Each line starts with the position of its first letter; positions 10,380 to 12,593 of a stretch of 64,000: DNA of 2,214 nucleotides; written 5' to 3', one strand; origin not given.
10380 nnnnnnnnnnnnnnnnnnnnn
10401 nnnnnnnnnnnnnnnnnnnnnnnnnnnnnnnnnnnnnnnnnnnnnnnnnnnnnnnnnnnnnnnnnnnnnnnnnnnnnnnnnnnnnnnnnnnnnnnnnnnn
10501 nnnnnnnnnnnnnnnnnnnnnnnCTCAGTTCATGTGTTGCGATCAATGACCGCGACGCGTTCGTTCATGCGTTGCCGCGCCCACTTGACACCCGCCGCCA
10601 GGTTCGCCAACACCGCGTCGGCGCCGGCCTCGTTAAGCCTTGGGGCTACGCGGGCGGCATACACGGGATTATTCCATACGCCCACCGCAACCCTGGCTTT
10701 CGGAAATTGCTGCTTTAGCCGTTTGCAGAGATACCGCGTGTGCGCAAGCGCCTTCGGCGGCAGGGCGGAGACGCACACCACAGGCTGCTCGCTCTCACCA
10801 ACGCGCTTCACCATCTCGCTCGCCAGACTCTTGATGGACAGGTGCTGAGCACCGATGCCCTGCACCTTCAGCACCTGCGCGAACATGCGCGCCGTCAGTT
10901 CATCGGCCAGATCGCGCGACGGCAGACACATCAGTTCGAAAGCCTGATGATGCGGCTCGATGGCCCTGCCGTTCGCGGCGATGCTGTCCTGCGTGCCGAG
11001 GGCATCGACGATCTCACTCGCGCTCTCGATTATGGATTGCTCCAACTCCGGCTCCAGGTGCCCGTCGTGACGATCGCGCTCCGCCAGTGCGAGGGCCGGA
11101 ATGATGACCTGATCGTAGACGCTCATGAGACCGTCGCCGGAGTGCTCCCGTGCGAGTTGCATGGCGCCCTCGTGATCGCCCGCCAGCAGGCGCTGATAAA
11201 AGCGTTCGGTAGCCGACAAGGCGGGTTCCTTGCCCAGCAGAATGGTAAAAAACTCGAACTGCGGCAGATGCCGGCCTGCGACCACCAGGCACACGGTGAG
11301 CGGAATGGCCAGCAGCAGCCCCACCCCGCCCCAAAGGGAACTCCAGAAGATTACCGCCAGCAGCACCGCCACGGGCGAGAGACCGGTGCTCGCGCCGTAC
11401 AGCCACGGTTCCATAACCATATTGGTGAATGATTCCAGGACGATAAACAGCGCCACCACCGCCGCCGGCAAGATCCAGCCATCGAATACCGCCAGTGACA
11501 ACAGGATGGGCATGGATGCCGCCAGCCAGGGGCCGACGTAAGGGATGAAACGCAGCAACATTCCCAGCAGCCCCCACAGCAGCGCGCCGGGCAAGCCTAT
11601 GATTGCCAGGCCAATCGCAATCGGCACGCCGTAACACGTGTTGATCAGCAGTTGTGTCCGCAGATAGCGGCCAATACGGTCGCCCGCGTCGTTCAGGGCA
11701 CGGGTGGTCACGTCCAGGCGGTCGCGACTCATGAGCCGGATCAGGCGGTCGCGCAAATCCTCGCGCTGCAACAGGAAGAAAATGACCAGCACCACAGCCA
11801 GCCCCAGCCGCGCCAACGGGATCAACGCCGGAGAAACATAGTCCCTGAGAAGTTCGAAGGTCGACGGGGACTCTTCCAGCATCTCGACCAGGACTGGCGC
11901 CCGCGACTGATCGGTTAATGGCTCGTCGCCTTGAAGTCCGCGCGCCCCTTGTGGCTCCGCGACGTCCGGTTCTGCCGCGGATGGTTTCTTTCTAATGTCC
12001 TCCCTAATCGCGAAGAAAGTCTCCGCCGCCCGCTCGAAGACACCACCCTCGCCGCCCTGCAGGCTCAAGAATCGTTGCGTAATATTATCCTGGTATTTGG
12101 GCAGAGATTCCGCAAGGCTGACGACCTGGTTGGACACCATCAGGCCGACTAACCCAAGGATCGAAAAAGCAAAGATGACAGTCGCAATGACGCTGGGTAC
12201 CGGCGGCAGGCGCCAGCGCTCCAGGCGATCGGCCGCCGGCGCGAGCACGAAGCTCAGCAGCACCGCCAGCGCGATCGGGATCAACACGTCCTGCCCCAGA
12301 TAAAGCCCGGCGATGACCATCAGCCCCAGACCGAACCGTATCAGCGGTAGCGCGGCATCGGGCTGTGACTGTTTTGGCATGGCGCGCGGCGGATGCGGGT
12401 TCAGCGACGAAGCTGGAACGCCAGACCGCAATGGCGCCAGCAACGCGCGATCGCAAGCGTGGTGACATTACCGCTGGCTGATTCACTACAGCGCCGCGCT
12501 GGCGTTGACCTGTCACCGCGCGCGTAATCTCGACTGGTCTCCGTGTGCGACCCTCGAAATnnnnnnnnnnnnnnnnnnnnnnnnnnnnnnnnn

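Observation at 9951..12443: AI-2E family transporter fused to a CarH-like B12-binding module lacking the canonical His, co-transcribed with a small membrane protein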

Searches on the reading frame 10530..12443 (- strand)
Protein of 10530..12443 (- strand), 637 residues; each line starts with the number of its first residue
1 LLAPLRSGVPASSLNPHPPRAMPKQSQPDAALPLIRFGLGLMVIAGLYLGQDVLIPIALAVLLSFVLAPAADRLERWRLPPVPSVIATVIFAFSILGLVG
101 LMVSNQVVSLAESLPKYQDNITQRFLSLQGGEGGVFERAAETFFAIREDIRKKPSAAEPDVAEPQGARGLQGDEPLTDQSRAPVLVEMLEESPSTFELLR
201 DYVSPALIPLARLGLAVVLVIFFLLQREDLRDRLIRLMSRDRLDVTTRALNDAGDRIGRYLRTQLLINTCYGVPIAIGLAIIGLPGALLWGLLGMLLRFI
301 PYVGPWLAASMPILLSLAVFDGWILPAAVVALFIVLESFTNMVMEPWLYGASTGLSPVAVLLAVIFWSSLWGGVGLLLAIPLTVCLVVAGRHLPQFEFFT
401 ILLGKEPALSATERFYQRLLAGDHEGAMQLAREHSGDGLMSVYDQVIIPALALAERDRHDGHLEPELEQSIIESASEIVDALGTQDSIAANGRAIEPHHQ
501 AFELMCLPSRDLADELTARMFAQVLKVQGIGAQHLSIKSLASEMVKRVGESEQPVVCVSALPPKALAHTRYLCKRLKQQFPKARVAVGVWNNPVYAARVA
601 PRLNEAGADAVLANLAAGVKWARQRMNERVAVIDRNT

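Call 3: search_protein_families(library=pfam, proteins=[window:10530-12443:-], max_evalue=1)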
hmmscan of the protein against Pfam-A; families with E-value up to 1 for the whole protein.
window:10530-12443:- (637 aa): 5 families
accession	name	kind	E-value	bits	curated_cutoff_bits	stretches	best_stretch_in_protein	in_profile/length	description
PF01594.21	AI-2E_transport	-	5.6e-48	164.2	34.3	2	197-389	131-322/327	AI-2E family transporter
PF02310.24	B12-binding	-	0.00012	22.4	32.1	1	516-588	15-87/121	B12 binding domain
PF19762.4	DUF6249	-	0.005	17.2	33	1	215-297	13-89/104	Domain of unknown function (DUF6249)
PF02607.22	B12-binding_2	-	0.06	14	23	1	413-456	3-47/74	B12 binding domain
PF05533.18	Peptidase_C42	-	0.095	13.2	25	1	566-612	10-54/88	Beet yellows virus-type papain-like endopeptidase C42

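Call 4: search_protein_families(library=ncbifam, proteins=[window:10530-12443:-], max_evalue=1)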
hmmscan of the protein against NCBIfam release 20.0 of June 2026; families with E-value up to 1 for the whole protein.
window:10530-12443:- (637 aa): 4 families
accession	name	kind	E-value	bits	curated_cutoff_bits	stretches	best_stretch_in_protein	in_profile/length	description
NF008930.0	PRK12287.1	subfamily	4.1e-31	108.8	318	2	214-394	152-329/344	AI-2E family transporter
NF045801.1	efflux_ABUW_0982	equivalog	8.2e-23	81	675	2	217-397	166-347/392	chloramphenicol efflux transporter CxpE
TIGR02872.1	spore_ytvI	equivalog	8.9e-20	71.4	198.15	2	208-386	154-332/341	sporulation integral membrane protein YtvI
NF047996.1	corrin_MtgC_2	exception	0.1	12.1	370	1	516-596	104-184/212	glycine betaine-specific corrinoid protein MtgC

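Call 6: find_homologous_proteins(query=window:10530-12443:-, max_evalue=0.001)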
Query window:10530-12443:- (637 aa): 7404 proteins with E <= 0.001 among 8000 candidates; the best 120 are listed.
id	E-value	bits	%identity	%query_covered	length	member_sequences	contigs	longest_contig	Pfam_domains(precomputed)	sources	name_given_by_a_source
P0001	0.0e+0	1347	100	97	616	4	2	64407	PF01594.23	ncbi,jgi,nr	ncbi:MAG: AI-2E family transporter [Gammaproteobacteria bacterium]|nr:AI-2E family transporter [Gamm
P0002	0.0e+0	1204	90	96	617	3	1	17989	PF02310.25,PF01594.23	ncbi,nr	ncbi:MAG: AI-2E family transporter [Gammaproteobacteria bacterium]|nr:AI-2E family transporter [Gamm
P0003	0.0e+0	1038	79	97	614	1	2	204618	PF02310.25,PF01594.23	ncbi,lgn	ncbi:MAG: AI-2E family transporter [Gammaproteobacteria bacterium]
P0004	1.5e-288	977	73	95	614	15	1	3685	PF02310.25,PF01594.23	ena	-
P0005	7.1e-286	968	72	96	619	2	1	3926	PF01594.23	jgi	jgi:predicted PurR-regulated permease PerM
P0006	2.4e-285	966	71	97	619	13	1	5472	PF01594.23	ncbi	-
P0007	3.7e-285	965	72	95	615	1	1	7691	PF01594.23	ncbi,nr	ncbi:MAG: AI-2E family transporter [Pseudomonadota bacterium]|nr:AI-2E family transporter [Pseudomon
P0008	4.3e-284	962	74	95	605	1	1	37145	PF01594.23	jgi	jgi:predicted PurR-regulated permease PerM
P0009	5.2e-275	932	71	96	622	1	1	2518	PF01594.23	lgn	-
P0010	8.1e-209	713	76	66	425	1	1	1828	PF01594.23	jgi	jgi:hypothetical protein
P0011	1.4e-205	703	56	95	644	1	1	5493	PF01594.23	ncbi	-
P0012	4.1e-202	691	75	65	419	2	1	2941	PF01594.23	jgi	jgi:hypothetical protein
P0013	1.0e-185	637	53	93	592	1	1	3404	PF01594.23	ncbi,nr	ncbi:MAG: AI-2E family transporter [Nitrococcus sp.]|nr:AI-2E family transporter [Nitrococcus sp.]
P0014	7.5e-185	634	52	93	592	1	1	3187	PF01594.23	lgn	-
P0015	1.7e-184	633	51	95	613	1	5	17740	PF02310.25,PF01594.23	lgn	-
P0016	1.9e-183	630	51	95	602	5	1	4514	PF01594.23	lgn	-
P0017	1.7e-180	620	53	93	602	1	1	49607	PF01594.23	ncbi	-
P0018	5.1e-180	618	52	93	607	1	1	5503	PF01594.23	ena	-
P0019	1.0e-179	617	52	93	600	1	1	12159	PF01594.23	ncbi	-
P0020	4.0e-179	615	51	91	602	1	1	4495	PF01594.23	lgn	-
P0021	1.3e-178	614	50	93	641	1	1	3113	PF01594.23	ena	-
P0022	3.5e-178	612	50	95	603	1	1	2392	PF01594.23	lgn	-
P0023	8.3e-178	611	50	94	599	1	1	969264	PF01594.23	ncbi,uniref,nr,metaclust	ncbi:Predicted PurR-regulated permease PerM [Modicisalibacter muralis]|uniref:Predicted PurR-regulat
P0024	6.6e-177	608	51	93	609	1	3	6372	PF01594.23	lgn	-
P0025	1.6e-175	603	51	93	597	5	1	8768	PF01594.23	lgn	-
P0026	2.1e-172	593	47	94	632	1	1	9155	PF01594.23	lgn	-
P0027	7.8e-172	591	48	93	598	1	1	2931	PF01594.23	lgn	-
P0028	8.4e-170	585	50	89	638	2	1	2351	PF01594.23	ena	-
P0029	1.2e-168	581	49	94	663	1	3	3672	PF01594.23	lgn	-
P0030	4.3e-168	579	49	97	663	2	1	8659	PF01594.23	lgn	-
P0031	1.9e-166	573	47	95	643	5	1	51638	PF01594.23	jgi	jgi:predicted PurR-regulated permease PerM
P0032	6.7e-163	562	49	92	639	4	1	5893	PF01594.23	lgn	-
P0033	1.3e-162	561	45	94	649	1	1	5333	PF01594.23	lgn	-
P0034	1.6e-161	557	45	92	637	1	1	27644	PF01594.23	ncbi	-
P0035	1.3e-158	548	71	54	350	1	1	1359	PF01594.23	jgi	jgi:hypothetical protein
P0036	5.2e-156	539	45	91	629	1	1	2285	PF01594.23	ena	-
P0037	1.4e-155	538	59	61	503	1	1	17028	PF01594.23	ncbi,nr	ncbi:MAG: AI-2E family transporter [Nitrococcus sp.]|nr:AI-2E family transporter [Nitrococcus sp.]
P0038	1.4e-155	538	45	92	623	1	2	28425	PF02310.25,PF01594.23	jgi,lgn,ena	-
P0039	1.8e-155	537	45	93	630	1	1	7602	PF02310.25,PF01594.23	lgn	-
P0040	4.4e-155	536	44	91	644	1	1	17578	PF01594.23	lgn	-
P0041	5.3e-155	536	44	92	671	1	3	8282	PF01594.23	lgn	-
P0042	5.8e-155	535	45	91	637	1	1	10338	PF02607.23,PF02310.25,PF01594.23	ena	-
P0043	1.9e-154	534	44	91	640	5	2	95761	PF02310.25,PF01594.23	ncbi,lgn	ncbi:MAG: AI-2E family transporter [Pirellulales bacterium]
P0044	3.1e-154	533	44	91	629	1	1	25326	PF01594.23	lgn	-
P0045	9.4e-154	531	52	81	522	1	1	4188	PF01594.23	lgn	-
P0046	1.6e-153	531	46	91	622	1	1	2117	PF02607.23,PF01594.23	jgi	jgi:predicted PurR-regulated permease PerM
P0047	1.8e-153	531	44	91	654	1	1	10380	PF02607.23,PF02310.25,PF01594.23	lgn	-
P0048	2.5e-153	530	44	92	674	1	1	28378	PF01594.23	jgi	-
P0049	5.0e-153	529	43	92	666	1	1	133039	PF02310.25,PF01594.23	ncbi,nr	ncbi:MAG: AI-2E family transporter [Planctomycetia bacterium]|nr:AI-2E family transporter [Planctomy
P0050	5.8e-153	529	45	91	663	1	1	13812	PF02310.25,PF01594.23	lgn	-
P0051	9.8e-153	528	42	93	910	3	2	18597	PF07228.18,PF02310.25,PF01594.23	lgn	-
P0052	2.2e-152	527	45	92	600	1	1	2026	PF02310.25,PF01594.23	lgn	-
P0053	3.0e-152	527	44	90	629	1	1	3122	PF01594.23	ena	-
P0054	4.1e-152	526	45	92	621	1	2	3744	PF01594.23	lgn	-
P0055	6.4e-152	525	42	94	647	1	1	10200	PF02310.25,PF01594.23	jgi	jgi:predicted PurR-regulated permease PerM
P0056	8.9e-152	525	42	93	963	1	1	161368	PF07228.18,PF02310.25,PF01594.23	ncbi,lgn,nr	ncbi:MAG TPA: AI-2E family transporter [Candidatus Limnocylindrales bacterium]|nr:AI-2E family trans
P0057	2.1e-151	524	44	90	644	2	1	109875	PF02607.23,PF02310.25,PF01594.23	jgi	-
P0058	2.3e-151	524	44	91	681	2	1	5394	PF02607.23,PF02310.25,PF01594.23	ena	-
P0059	4.0e-151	523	44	93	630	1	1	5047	PF02310.25,PF01594.23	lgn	-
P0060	4.3e-150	519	46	91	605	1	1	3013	PF02310.25,PF01594.23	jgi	jgi:predicted PurR-regulated permease PerM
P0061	5.2e-150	519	46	92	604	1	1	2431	PF02310.25,PF01594.23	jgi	jgi:predicted PurR-regulated permease PerM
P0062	6.7e-150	519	44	90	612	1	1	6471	PF01594.23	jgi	jgi:predicted PurR-regulated permease PerM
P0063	8.5e-150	518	43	90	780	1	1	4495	PF01590.33,PF02310.25,PF01594.23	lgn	-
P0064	1.3e-149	518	44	93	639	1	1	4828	PF02607.23,PF02310.25,PF01594.23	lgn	-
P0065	2.9e-149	517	43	97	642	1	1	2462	PF02310.25,PF01594.23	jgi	jgi:predicted PurR-regulated permease PerM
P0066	7.4e-149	515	43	95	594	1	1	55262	PF01594.23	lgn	-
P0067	8.4e-149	515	44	90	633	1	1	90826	PF01594.23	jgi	jgi:predicted PurR-regulated permease PerM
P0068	9.6e-149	515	44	90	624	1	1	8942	PF01594.23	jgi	jgi:predicted PurR-regulated permease PerM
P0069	1.4e-148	514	44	92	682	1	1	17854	PF01594.23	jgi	jgi:predicted PurR-regulated permease PerM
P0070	1.6e-148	514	42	92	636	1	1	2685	PF02310.25,PF01594.23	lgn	-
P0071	2.2e-148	514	42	95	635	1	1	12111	PF02310.25,PF01594.23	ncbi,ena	-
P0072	6.1e-148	512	44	96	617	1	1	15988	PF02310.25,PF01594.23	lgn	-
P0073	1.4e-147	511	41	93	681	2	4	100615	PF01594.23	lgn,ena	-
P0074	1.5e-147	511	42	91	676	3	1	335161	PF01594.23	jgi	jgi:predicted PurR-regulated permease PerM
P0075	1.5e-147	511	43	92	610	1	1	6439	PF02310.25,PF01594.23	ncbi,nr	ncbi:MAG TPA: AI-2E family transporter [Thermodesulfobacteriota bacterium]|nr:AI-2E family transport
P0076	1.6e-147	511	43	92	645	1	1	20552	PF02310.25,PF01594.23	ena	-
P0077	1.9e-147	511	46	91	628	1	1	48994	PF01594.23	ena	-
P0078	2.2e-147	510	46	90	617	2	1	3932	PF02310.25,PF01594.23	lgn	-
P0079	2.4e-147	510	44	92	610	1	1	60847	PF01594.23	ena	-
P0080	2.5e-147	510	42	93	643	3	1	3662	PF01594.23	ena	-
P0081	2.8e-147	510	44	93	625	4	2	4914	PF01594.23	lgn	-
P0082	3.9e-147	510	44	93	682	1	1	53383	PF01594.23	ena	-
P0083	4.2e-147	510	44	91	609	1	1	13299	PF01594.23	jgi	-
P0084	4.3e-147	510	44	93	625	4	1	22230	PF01594.23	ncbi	-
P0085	4.9e-147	509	45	91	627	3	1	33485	PF01594.23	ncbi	ncbi:MAG: hypothetical protein AMXMBFR13_04980 [Phycisphaerae bacterium]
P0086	5.2e-147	509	43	90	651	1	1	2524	PF02310.25,PF01594.23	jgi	jgi:predicted PurR-regulated permease PerM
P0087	5.2e-147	509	44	90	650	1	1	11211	PF01594.23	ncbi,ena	-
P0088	5.9e-147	509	43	95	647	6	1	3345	PF02310.25,PF01594.23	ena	-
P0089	6.2e-147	509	44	82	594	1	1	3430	PF02310.25,PF01594.23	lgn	-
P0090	7.9e-147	509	42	92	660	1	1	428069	PF02310.25,PF01594.23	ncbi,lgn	ncbi:MAG: AI-2E family transporter [Pirellulales bacterium]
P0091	8.4e-147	509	43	92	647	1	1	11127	PF02310.25,PF01594.23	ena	-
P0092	1.2e-146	508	44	93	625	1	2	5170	PF01594.23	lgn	-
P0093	1.4e-146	508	44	91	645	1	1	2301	PF02310.25,PF01594.23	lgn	-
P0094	1.4e-146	508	44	91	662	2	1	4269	PF01594.23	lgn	-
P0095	1.7e-146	508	44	90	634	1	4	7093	PF01594.23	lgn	-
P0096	1.8e-146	507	43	91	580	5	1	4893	PF02310.25,PF01594.23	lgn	-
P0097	2.1e-146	507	43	92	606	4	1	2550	PF01594.23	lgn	-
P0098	5.7e-146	506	42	95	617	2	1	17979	PF01594.23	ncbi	-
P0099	1.1e-145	505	43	90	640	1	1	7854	PF02310.25,PF01594.23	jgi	-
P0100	1.2e-145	505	45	92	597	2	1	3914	PF02310.25,PF01594.23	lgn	-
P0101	1.6e-145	504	42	90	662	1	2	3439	PF02310.25,PF01594.23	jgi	jgi:predicted PurR-regulated permease PerM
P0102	2.3e-145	504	46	91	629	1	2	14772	PF02310.25,PF01594.23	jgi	jgi:predicted PurR-regulated permease PerM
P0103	3.0e-145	503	44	91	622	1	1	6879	PF01594.23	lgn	-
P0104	3.6e-145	503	42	90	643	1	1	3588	PF01594.23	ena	-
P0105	5.1e-145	503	45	87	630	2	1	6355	PF02310.25,PF01594.23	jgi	jgi:predicted PurR-regulated permease PerM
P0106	5.6e-145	503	45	91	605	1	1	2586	PF02310.25,PF01594.23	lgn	-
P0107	5.7e-145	502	45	91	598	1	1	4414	PF02607.23,PF02310.25,PF01594.23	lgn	-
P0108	7.3e-145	502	43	90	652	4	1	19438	PF02310.25,PF01594.23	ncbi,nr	ncbi:MAG TPA: AI-2E family transporter [Tepidisphaeraceae bacterium]|nr:AI-2E family transporter [Te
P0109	1.7e-144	501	45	91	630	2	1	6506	PF01594.23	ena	-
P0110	2.1e-144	501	44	91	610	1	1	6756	PF01594.23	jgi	jgi:predicted PurR-regulated permease PerM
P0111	2.6e-144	500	42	95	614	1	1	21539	PF02310.25,PF01594.23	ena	-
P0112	5.5e-144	499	41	94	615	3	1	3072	PF01594.23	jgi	jgi:predicted PurR-regulated permease PerM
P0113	5.8e-144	499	44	91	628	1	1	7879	PF02310.25,PF01594.23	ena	-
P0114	6.3e-144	499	43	90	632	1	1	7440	PF02607.23,PF02310.25,PF01594.23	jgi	jgi:predicted PurR-regulated permease PerM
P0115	6.5e-144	499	43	92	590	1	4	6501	PF02310.25,PF01594.23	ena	-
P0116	8.9e-144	499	43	95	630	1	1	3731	PF01594.23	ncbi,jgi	jgi:predicted PurR-regulated permease PerM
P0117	9.0e-144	499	44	95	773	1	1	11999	PF02607.23,PF13185.13,PF01590.33,PF01594.23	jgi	jgi:predicted PurR-regulated permease PerM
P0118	9.0e-144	499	43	90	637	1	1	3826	PF02310.25,PF01594.23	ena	-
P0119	9.8e-144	498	44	91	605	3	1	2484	PF02310.25,PF01594.23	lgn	-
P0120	1.2e-143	498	43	93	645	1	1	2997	PF02607.23,PF01594.23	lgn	-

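Call 23: predict_structure(alignment_id=A1)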
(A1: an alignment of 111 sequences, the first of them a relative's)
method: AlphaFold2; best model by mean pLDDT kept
length: 616 residues; sequences in the alignment: 111
mean_pLDDT: 85.7   pTM: 0.73
mean pLDDT of the five models: 85.7, 84.7, 82.9, 82.2, 81.8
residues with pLDDT >= 90: 327; 70-90: 215; 50-70: 41; < 50: 33
segments of 3 or more residues with pLDDT < 50: 1-4, 132-159
pLDDT, mean of each block of 10 residues (from residue 1): 54 85 91 91 90 94 95 91 86 81 71 57 69 44 42 43 61 81 83 92 89 78 76 83 91 97 94 90 91 91 95 95 78 79 91 88 86 83 85 97 97 93 97 94 95 98 86 74 96 97 95 94 93 95 91 97 96 94 98 97 94 85
secondary structure, 60 per line:
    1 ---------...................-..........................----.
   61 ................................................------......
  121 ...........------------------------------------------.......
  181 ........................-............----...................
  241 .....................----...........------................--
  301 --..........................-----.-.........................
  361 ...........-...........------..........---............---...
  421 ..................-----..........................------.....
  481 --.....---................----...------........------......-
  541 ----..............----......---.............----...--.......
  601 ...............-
elements in order: H10-28 H30-55 H60-108 H115-131 H174-204 H206-217 H222-261 H266-276 H283-298 H303-328 H336-371 H373-382 H390-399 H403-414 H418-438 H444-469 H476-480 E483-487 H491-506 E511-513 H520-527 E534-539 H545-558 E563-568 H572-584 E589-591 H594-615

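Call 28: find_related_loci(query=A1, collection=genome_contigs, flank=6000)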
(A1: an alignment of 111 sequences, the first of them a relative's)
Query A1 (616 aa) in genome_contigs; peptide patterns used: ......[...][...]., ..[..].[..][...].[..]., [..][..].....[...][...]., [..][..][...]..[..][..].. (x = any residue, [..] = any of these).
600 stretches matched a pattern (row limit reached: there are more); 567 encode a relative of the query (tblastn E <= 1e-3); the best 80 are kept; 80 distinct loci.
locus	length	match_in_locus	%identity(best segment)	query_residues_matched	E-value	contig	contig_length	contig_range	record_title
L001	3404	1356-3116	53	11-606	0e+0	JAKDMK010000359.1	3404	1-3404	MAG: Nitrococcus sp. isolate 47_S61 47_S61_NODE_1988_length_3404_cov_3.916094, whole genome shotgun sequence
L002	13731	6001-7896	40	5-602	2e-142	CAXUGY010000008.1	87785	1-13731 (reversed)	MAG TPA_asm: uncultured Chthoniobacterales bacterium isolate public_SRR11456913_metawrap_bin.21 genome assembly, contig:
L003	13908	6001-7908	41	21-611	5e-144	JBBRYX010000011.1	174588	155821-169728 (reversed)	MAG: Tepidisphaerales bacterium isolate La5_metabat2.172 La5_metabat2.172_K_1596252_L_174588_cov_37.0763, whole genome s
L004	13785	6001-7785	40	18-604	4e-143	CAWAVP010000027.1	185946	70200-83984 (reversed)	MAG: uncultured Planctomycetales bacterium isolate MFD05684.bin.2.11 genome assembly, contig: contig_94676, whole genome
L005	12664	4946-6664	44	21-595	2e-142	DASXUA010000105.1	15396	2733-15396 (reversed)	MAG TPA_asm: Phycisphaerae bacterium isolate SMAG_U4706 k141_1439004, whole genome shotgun sequence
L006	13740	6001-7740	43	19-611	2e-141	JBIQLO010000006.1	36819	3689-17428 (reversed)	MAG: Planctomycetaceae bacterium isolate mag.53g NODE_910_length_36819, whole genome shotgun sequence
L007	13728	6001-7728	41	27-598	1e-140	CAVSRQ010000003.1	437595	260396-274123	MAG: uncultured Verrucomicrobiae bacterium isolate MFD01275.bin.1.189 genome assembly, contig: contig_188, whole genome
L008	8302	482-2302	39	3-595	5e-139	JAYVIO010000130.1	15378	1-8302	MAG: Verrucomicrobiales bacterium isolate GL51_DN_metabinner_8 GL51_DN_metabinner_8_129, whole genome shotgun sequence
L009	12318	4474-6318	40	8-602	1e-138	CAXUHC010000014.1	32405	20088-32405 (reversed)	MAG TPA_asm: uncultured Chthoniobacterales bacterium isolate public_SRR11456914_metawrap_bin.11 genome assembly, contig:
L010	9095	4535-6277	41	27-609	2e-138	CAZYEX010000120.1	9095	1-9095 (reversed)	MAG TPA_asm: uncultured Phycisphaera sp. isolate binchicken_co165_75 genome assembly, contig: k141_1394984, whole genome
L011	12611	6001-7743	43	20-604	1e-136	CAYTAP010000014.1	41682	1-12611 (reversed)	MAG TPA_asm: uncultured Tepidisphaeraceae bacterium isolate SRP263991_co5_118 genome assembly, contig: NODE_1952_length_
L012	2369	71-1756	43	18-598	6e-145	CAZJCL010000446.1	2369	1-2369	MAG TPA_asm: uncultured Opitutales bacterium isolate SRP220891_co3_89 genome assembly, contig: NODE_122261_length_2369_c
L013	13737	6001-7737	42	19-594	1e-143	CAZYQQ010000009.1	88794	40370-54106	MAG TPA_asm: uncultured Planctomycetaceae bacterium isolate SRP344714_co2_80 genome assembly, contig: NODE_536_length_88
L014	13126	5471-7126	40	21-594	4e-135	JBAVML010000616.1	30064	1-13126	MAG: Chthoniobacteraceae bacterium isolate MFD03081_ilm_asm_bin4 k127_48934, whole genome shotgun sequence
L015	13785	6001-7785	42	3-602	2e-135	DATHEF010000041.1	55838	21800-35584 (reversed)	MAG TPA_asm: Thermoanaerobaculia bacterium isolate SMAG_U12414 k141_399294, whole genome shotgun sequence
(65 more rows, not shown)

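Call 35: find_encoding_contigs(protein=P0003, flank=6000, max_places=3)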
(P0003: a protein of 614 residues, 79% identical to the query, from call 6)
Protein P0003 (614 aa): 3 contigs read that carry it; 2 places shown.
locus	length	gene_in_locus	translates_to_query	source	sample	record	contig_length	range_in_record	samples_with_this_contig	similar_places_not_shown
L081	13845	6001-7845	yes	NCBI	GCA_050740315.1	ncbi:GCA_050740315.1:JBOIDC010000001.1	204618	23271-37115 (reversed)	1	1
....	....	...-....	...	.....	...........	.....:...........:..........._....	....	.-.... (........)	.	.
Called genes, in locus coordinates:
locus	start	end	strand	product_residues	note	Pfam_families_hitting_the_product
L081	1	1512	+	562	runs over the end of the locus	PF00528:BPD_transp_1 (faint)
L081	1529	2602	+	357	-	PF00005:ABC_tran, PF13304:AAA_21 (faint), PF08402:TOBE_2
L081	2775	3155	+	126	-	PF20332:DUF6627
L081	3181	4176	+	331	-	PF03412:Peptidase_C39 (weak), PF13529:Peptidase_C39_2, PF13432:TPR_16 (faint)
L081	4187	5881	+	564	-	PF00920:ILVD_EDD_N, PF24877:ILV_EDD_C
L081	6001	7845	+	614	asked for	PF01594:AI-2E_transport, PF02310:B12-binding (weak)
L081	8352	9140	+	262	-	PF14518:Haem_oxygenas_2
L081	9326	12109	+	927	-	PF00989:PAS, PF13188:PAS_8, PF13426:PAS_9, PF00989:PAS, PF08448:PAS_4, PF13426:PAS_9, PF08447:PAS_3, PF00990:GGDEF, +2 more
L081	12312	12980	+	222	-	PF01596:Methyltransf_3, PF13578:Methyltransf_24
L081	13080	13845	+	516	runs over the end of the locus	PF03062:MBOAT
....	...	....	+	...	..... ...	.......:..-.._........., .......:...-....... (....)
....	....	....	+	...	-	?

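Call 38: find_encoding_contigs(protein=P0002, flank=5000, max_places=3)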
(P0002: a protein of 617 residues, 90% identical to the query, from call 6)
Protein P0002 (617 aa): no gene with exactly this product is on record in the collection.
